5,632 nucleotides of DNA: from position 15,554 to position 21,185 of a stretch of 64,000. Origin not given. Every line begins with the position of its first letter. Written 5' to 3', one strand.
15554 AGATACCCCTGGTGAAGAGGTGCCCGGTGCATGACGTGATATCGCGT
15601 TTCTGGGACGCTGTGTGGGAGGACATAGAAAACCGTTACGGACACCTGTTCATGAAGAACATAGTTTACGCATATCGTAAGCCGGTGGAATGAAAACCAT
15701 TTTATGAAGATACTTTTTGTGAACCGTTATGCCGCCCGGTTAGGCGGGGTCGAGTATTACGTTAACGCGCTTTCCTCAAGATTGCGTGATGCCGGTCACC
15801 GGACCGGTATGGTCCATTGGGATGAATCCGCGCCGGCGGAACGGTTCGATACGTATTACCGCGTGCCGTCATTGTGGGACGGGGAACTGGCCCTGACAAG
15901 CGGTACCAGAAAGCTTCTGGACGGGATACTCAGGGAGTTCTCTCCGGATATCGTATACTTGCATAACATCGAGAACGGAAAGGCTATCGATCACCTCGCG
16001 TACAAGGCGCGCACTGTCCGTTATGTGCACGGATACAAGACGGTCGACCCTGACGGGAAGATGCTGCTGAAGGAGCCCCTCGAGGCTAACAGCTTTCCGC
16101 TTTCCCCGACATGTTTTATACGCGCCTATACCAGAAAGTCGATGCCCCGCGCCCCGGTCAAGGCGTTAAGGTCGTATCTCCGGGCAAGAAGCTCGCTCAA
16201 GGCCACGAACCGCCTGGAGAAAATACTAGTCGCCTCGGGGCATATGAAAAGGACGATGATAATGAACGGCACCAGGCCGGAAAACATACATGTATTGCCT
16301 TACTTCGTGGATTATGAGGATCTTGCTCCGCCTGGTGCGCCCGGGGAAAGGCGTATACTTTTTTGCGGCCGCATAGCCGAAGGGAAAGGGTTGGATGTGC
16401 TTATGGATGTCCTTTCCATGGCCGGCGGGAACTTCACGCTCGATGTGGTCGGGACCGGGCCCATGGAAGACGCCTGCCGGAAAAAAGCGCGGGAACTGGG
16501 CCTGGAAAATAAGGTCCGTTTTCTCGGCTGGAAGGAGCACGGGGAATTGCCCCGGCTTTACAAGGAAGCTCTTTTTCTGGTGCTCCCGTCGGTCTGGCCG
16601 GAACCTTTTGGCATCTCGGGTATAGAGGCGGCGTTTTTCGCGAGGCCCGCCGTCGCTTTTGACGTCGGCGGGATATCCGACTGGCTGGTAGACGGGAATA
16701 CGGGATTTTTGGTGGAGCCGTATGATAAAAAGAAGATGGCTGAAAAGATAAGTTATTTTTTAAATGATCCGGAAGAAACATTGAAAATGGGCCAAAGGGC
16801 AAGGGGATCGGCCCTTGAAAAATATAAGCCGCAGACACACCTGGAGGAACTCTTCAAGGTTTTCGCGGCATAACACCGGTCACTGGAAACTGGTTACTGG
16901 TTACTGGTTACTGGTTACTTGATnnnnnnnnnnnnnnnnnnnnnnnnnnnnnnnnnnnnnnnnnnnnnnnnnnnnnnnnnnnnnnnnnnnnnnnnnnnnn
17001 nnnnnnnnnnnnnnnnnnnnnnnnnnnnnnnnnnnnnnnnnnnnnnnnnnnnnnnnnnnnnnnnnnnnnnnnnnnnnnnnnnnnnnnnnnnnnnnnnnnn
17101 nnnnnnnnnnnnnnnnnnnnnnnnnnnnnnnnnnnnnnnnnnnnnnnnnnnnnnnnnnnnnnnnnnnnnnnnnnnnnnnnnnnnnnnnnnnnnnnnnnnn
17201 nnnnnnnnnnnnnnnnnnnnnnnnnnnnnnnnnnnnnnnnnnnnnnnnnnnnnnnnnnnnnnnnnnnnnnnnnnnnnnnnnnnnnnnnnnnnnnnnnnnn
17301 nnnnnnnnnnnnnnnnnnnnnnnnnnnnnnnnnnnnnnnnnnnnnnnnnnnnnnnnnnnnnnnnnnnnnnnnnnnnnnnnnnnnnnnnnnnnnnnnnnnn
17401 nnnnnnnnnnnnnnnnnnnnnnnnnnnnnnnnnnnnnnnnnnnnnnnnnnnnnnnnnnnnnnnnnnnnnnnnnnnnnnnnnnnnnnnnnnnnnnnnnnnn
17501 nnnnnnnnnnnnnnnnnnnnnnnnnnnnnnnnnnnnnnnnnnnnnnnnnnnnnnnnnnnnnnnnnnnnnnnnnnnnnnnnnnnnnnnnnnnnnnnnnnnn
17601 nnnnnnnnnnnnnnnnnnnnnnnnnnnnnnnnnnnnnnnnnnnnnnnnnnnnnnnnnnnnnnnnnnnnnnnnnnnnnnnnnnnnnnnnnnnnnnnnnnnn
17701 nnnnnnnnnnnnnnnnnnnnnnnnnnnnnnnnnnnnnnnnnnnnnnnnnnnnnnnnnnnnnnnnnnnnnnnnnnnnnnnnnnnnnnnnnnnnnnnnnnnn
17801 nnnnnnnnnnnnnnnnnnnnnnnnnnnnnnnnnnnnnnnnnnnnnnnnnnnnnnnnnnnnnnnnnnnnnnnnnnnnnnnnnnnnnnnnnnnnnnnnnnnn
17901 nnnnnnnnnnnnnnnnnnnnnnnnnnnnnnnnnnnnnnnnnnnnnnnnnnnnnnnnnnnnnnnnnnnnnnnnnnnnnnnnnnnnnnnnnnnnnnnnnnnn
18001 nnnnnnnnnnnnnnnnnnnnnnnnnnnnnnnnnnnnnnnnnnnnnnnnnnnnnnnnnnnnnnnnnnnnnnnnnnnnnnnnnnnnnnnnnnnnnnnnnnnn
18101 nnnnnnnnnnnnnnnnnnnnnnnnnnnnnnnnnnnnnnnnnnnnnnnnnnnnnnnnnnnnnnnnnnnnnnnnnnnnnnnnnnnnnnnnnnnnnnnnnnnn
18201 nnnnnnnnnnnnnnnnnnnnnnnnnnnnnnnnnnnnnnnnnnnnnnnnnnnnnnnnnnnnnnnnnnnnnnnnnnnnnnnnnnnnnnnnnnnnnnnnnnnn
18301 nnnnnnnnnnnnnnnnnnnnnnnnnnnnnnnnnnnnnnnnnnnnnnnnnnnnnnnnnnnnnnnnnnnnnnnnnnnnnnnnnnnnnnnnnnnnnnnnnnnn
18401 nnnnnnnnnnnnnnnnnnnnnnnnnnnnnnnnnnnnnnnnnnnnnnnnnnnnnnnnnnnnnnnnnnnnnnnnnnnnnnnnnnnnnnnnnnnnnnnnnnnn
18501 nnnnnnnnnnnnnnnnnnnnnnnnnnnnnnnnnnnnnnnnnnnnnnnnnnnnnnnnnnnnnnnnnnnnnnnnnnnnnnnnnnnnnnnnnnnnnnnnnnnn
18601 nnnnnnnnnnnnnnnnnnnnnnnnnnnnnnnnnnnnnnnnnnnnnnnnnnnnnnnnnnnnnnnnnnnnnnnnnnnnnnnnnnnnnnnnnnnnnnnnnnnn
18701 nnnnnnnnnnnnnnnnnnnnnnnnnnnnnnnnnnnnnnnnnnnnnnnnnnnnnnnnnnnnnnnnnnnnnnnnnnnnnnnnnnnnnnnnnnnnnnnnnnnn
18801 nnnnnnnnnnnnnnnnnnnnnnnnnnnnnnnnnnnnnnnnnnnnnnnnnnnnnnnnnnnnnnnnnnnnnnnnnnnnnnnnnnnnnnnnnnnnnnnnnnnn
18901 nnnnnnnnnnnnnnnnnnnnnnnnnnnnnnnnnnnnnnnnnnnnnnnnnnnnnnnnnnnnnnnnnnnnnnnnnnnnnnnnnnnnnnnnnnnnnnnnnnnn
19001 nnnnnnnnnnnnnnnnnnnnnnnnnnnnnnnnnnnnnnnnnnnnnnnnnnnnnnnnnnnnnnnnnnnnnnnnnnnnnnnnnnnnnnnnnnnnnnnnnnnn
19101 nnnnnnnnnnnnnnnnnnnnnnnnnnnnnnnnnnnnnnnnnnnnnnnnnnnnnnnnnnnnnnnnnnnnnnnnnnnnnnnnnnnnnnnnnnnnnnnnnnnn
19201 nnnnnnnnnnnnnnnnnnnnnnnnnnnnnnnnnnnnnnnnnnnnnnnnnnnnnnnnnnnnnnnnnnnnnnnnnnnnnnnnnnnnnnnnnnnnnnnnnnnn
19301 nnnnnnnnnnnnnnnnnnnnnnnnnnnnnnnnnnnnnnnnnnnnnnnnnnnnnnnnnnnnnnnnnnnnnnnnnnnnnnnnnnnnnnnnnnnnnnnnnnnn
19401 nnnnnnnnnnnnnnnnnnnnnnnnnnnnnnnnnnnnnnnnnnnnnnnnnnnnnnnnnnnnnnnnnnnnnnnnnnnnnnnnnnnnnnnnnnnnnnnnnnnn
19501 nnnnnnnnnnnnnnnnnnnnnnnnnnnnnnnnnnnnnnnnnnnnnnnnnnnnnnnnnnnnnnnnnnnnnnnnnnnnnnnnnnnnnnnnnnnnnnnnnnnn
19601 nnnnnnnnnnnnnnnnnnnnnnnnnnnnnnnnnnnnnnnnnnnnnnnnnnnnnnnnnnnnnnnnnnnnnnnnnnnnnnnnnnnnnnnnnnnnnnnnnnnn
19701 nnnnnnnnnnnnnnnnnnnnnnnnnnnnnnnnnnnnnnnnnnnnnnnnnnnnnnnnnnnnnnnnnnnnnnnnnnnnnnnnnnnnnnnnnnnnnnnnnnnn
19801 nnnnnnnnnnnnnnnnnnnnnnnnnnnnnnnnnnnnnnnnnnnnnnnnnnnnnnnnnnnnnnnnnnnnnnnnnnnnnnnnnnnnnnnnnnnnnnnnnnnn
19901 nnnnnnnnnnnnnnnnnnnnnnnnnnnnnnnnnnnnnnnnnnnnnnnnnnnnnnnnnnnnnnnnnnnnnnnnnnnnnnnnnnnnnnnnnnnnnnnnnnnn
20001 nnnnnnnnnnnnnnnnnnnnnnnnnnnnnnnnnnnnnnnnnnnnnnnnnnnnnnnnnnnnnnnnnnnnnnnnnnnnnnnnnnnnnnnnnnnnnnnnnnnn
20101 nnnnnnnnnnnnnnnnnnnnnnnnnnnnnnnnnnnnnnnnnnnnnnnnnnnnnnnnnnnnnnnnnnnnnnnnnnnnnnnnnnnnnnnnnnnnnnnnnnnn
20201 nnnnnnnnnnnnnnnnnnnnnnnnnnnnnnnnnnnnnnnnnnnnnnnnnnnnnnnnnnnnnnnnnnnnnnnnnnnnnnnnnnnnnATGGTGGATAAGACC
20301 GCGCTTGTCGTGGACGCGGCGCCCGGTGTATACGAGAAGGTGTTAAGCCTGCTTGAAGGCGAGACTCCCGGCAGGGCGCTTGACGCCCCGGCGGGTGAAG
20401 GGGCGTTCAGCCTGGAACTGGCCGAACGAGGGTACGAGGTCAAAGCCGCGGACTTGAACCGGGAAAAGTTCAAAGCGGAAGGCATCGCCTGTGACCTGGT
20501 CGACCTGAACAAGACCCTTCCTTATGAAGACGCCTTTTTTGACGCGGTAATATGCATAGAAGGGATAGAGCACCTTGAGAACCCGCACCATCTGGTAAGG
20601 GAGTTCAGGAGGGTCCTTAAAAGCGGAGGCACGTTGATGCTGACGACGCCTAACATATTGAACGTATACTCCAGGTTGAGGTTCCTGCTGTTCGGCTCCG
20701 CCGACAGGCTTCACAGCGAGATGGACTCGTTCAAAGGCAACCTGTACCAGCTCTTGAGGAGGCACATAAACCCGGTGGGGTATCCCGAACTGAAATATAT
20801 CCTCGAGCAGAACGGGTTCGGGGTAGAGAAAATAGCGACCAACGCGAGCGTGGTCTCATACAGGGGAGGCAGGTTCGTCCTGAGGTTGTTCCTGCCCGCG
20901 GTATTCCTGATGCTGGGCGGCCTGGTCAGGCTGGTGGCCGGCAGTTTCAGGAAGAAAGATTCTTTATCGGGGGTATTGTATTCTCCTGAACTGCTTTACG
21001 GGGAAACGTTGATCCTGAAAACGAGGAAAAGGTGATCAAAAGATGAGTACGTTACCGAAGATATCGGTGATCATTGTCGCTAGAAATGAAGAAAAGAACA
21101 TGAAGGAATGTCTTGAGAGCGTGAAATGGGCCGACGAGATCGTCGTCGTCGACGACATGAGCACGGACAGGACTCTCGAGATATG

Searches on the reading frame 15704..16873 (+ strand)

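Call 74: search_protein_families(library=pfam, proteins=[window:15704-16873:+], max_evalue=0.00001)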
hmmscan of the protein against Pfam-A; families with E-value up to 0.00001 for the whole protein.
window:15704-16873:+ (389 aa): 5 families
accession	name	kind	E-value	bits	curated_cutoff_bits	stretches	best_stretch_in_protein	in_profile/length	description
PF00534.26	Glycos_transf_1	-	1.7e-34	119.3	26.4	1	214-367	14-170/172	Glycosyl transferases group 1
PF13692.12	Glyco_trans_1_4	-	6.6e-29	101.4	27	1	216-355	2-142/142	Glycosyl transferases group 1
PF13439.12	Glyco_transf_4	-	2.4e-13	50.9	28.5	1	14-205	2-169/170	Glycosyltransferase Family 4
PF13579.12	Glyco_trans_4_4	-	2.9e-08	34.6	29.7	1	14-200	1-157/158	Glycosyl transferase 4-like domain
PF13524.12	Glyco_trans_1_2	-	8.9e-06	26.1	25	0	262-383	27-142/144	Glycosyl transferase-like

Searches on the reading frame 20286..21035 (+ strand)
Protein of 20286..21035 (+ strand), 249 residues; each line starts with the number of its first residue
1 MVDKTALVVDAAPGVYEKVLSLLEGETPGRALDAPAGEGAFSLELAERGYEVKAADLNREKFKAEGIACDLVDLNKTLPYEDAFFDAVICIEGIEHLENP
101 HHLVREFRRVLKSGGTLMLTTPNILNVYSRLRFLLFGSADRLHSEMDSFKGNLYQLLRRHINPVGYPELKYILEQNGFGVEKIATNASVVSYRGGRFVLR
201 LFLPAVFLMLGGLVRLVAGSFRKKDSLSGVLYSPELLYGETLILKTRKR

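Call 74: search_protein_families(library=pfam, proteins=[window:20286-21035:+], max_evalue=0.00001)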
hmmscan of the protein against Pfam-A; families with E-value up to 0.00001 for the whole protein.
window:20286-21035:+ (249 aa): 5 families
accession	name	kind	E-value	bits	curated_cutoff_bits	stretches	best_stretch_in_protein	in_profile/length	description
PF13489.12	Methyltransf_23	-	1.9e-17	63.9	27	1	20-181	14-162/164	Methyltransferase domain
PF08241.18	Methyltransf_11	-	3.6e-15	56.8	21.2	1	32-118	1-94/95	Methyltransferase domain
PF13649.12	Methyltransf_25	-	2.1e-10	41.6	27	1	32-115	2-97/97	Methyltransferase domain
PF13847.12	Methyltransf_31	-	2.8e-09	37.3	27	1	30-127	6-114/145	Methyltransferase domain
PF08242.18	Methyltransf_12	-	1.6e-07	32.4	30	1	32-117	1-98/98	Methyltransferase domain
